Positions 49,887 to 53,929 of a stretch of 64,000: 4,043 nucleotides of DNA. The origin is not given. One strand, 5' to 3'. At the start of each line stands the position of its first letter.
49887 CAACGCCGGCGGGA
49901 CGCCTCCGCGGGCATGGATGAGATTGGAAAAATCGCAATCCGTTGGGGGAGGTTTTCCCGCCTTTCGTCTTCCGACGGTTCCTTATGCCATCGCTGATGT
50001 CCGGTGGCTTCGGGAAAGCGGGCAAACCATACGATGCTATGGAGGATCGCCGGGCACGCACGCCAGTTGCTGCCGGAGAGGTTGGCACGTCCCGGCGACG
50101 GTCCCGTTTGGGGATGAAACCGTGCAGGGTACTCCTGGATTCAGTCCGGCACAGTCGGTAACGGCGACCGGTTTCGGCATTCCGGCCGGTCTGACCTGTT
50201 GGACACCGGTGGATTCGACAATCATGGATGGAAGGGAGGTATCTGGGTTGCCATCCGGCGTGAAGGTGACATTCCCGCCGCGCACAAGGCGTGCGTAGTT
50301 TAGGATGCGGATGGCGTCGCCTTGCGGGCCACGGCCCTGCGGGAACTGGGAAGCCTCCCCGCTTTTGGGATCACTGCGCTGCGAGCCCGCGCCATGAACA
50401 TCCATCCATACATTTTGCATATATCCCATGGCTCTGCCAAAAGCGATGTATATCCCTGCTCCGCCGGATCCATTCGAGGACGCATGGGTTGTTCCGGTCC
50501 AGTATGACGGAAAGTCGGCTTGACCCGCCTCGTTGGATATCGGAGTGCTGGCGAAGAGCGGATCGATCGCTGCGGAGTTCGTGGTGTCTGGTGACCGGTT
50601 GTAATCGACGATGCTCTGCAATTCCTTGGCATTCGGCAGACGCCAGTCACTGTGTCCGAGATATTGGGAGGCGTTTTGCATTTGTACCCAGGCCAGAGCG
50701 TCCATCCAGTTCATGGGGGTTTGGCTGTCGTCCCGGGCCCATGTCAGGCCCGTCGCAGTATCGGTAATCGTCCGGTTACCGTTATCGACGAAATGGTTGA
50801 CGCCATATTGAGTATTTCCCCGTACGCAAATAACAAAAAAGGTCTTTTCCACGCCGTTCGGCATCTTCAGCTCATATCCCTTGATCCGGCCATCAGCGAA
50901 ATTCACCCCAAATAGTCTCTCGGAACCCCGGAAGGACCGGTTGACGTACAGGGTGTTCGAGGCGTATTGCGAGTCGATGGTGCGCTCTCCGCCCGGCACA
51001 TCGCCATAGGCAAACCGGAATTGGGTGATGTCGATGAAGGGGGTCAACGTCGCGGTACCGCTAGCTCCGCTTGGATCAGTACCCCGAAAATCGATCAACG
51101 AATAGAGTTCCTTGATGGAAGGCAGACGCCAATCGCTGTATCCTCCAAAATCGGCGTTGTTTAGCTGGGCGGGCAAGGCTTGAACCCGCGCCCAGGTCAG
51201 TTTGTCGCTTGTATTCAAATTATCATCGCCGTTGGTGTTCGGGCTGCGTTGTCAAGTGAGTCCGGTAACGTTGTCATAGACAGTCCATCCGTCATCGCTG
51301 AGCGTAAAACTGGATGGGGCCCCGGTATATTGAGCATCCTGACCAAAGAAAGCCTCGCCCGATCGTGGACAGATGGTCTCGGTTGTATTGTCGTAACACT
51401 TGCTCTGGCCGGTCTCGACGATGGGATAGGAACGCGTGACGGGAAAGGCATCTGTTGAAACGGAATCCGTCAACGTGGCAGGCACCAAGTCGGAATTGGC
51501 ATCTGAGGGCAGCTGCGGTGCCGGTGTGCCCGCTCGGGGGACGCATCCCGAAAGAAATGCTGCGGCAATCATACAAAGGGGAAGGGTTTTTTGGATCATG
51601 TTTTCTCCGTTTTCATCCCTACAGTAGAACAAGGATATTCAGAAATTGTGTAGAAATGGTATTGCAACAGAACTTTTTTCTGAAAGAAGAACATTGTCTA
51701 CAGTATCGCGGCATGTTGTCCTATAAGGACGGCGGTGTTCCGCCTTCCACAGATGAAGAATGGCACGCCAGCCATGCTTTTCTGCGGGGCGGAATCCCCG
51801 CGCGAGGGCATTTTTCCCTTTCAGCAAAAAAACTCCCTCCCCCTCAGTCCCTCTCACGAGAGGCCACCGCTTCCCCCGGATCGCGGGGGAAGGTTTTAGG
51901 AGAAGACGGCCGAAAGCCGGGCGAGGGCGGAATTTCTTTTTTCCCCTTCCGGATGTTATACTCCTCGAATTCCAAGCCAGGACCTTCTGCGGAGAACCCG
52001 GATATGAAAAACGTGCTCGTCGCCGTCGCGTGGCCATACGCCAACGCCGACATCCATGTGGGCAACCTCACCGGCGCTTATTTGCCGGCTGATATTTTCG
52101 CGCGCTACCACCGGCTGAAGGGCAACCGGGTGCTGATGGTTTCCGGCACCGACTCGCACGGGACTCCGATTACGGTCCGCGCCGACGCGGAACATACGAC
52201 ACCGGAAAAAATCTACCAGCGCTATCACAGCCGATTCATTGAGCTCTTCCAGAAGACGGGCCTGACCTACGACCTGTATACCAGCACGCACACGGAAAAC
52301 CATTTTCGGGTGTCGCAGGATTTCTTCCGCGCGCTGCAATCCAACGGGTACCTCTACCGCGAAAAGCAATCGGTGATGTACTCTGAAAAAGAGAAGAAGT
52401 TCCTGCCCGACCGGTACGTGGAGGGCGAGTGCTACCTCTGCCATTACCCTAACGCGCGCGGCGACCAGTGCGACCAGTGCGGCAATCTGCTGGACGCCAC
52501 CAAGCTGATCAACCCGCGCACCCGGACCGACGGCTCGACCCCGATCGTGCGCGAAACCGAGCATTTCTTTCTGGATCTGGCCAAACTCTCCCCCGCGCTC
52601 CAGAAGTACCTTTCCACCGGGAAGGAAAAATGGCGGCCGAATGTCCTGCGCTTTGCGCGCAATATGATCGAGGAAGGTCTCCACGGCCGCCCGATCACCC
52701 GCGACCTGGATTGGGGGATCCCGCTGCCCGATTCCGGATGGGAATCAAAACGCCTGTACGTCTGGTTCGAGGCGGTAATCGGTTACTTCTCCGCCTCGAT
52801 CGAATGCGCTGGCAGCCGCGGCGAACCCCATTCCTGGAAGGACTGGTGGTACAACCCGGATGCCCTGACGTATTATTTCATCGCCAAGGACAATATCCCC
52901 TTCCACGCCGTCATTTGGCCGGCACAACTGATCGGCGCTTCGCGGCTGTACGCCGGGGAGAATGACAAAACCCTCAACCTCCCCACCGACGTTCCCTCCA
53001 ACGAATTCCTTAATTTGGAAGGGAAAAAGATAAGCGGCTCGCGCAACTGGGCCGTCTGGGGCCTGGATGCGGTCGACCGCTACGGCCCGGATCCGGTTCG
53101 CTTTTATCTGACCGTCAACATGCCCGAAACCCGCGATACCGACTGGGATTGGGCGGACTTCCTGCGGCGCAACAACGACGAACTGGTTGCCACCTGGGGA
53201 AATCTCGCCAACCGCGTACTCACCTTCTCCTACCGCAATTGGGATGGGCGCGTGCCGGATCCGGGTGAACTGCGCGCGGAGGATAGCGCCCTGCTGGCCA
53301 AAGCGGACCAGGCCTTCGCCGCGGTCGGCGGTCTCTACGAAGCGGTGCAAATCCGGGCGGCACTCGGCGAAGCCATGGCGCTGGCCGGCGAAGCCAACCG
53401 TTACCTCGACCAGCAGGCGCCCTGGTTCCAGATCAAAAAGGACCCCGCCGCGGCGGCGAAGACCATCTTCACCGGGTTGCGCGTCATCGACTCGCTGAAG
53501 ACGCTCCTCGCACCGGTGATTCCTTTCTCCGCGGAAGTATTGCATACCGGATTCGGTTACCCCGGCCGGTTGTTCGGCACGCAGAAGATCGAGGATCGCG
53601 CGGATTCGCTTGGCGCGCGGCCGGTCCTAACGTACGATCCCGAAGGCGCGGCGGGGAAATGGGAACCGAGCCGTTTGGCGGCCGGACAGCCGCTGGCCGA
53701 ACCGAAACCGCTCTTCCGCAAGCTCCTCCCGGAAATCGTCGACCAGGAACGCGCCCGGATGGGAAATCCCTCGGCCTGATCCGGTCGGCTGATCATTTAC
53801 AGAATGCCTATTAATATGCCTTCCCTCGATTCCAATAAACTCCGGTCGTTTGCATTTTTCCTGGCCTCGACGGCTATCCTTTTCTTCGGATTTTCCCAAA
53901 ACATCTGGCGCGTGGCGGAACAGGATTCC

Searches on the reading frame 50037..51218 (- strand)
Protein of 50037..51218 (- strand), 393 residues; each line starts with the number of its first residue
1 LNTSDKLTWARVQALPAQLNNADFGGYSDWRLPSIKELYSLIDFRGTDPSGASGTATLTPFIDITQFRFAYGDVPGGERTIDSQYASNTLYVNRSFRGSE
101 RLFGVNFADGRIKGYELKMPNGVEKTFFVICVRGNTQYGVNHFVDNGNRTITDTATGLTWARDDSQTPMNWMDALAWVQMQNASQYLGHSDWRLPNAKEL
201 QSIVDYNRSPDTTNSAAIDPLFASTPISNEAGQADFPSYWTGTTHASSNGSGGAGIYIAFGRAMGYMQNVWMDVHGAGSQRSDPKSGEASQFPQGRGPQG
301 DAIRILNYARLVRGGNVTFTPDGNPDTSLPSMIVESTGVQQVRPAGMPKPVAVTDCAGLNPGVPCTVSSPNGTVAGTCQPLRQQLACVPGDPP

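Call 51: search_protein_families(library=pfam, proteins=[window:50037-51218:-], max_evalue=0.00001)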
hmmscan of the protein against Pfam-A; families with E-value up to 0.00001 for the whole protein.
window:50037-51218:- (393 aa): 1 family
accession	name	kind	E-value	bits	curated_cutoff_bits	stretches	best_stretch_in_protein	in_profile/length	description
PF07603.17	Lcl_C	-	3e-38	131.1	34.9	2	150-259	2-98/117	Lcl C-terminal domain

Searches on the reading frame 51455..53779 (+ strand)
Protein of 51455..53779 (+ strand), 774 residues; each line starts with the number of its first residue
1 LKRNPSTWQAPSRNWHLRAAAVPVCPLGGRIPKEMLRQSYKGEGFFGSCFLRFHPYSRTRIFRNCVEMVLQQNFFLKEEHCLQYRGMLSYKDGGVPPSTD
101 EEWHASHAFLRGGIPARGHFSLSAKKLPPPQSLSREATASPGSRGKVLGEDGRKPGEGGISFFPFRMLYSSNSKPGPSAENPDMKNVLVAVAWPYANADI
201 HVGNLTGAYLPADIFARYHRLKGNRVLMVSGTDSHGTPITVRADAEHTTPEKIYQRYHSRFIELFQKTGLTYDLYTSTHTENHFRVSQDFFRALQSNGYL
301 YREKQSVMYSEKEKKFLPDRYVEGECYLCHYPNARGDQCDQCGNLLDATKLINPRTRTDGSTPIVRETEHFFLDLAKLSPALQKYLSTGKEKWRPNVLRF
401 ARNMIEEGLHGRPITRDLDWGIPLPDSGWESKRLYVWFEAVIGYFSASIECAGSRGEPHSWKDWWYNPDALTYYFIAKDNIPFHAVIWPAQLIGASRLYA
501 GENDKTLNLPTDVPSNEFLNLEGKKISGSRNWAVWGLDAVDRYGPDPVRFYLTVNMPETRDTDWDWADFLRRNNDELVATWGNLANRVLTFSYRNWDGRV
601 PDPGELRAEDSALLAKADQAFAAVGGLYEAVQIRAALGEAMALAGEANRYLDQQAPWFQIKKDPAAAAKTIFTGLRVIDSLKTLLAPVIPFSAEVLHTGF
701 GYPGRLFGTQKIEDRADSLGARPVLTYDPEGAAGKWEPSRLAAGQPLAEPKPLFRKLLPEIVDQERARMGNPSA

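Call 51: search_protein_families(library=pfam, proteins=[window:51455-53779:+], max_evalue=0.00001)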
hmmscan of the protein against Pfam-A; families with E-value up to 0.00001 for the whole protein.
window:51455-53779:+ (774 aa): 3 families
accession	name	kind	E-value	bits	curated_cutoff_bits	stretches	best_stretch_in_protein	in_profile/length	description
PF09334.17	tRNA-synt_1g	-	1.8e-138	462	20.1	1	187-589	1-391/391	tRNA synthetases class I (M)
PF19303.5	Anticodon_3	-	1.3e-15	58.1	23.5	1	600-701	1-102/152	Anticodon binding domain of methionyl tRNA ligase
PF00133.28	tRNA-synt_1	-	1.9e-15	57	22.7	1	184-425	22-244/414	tRNA synthetases class I (I, L, M and V)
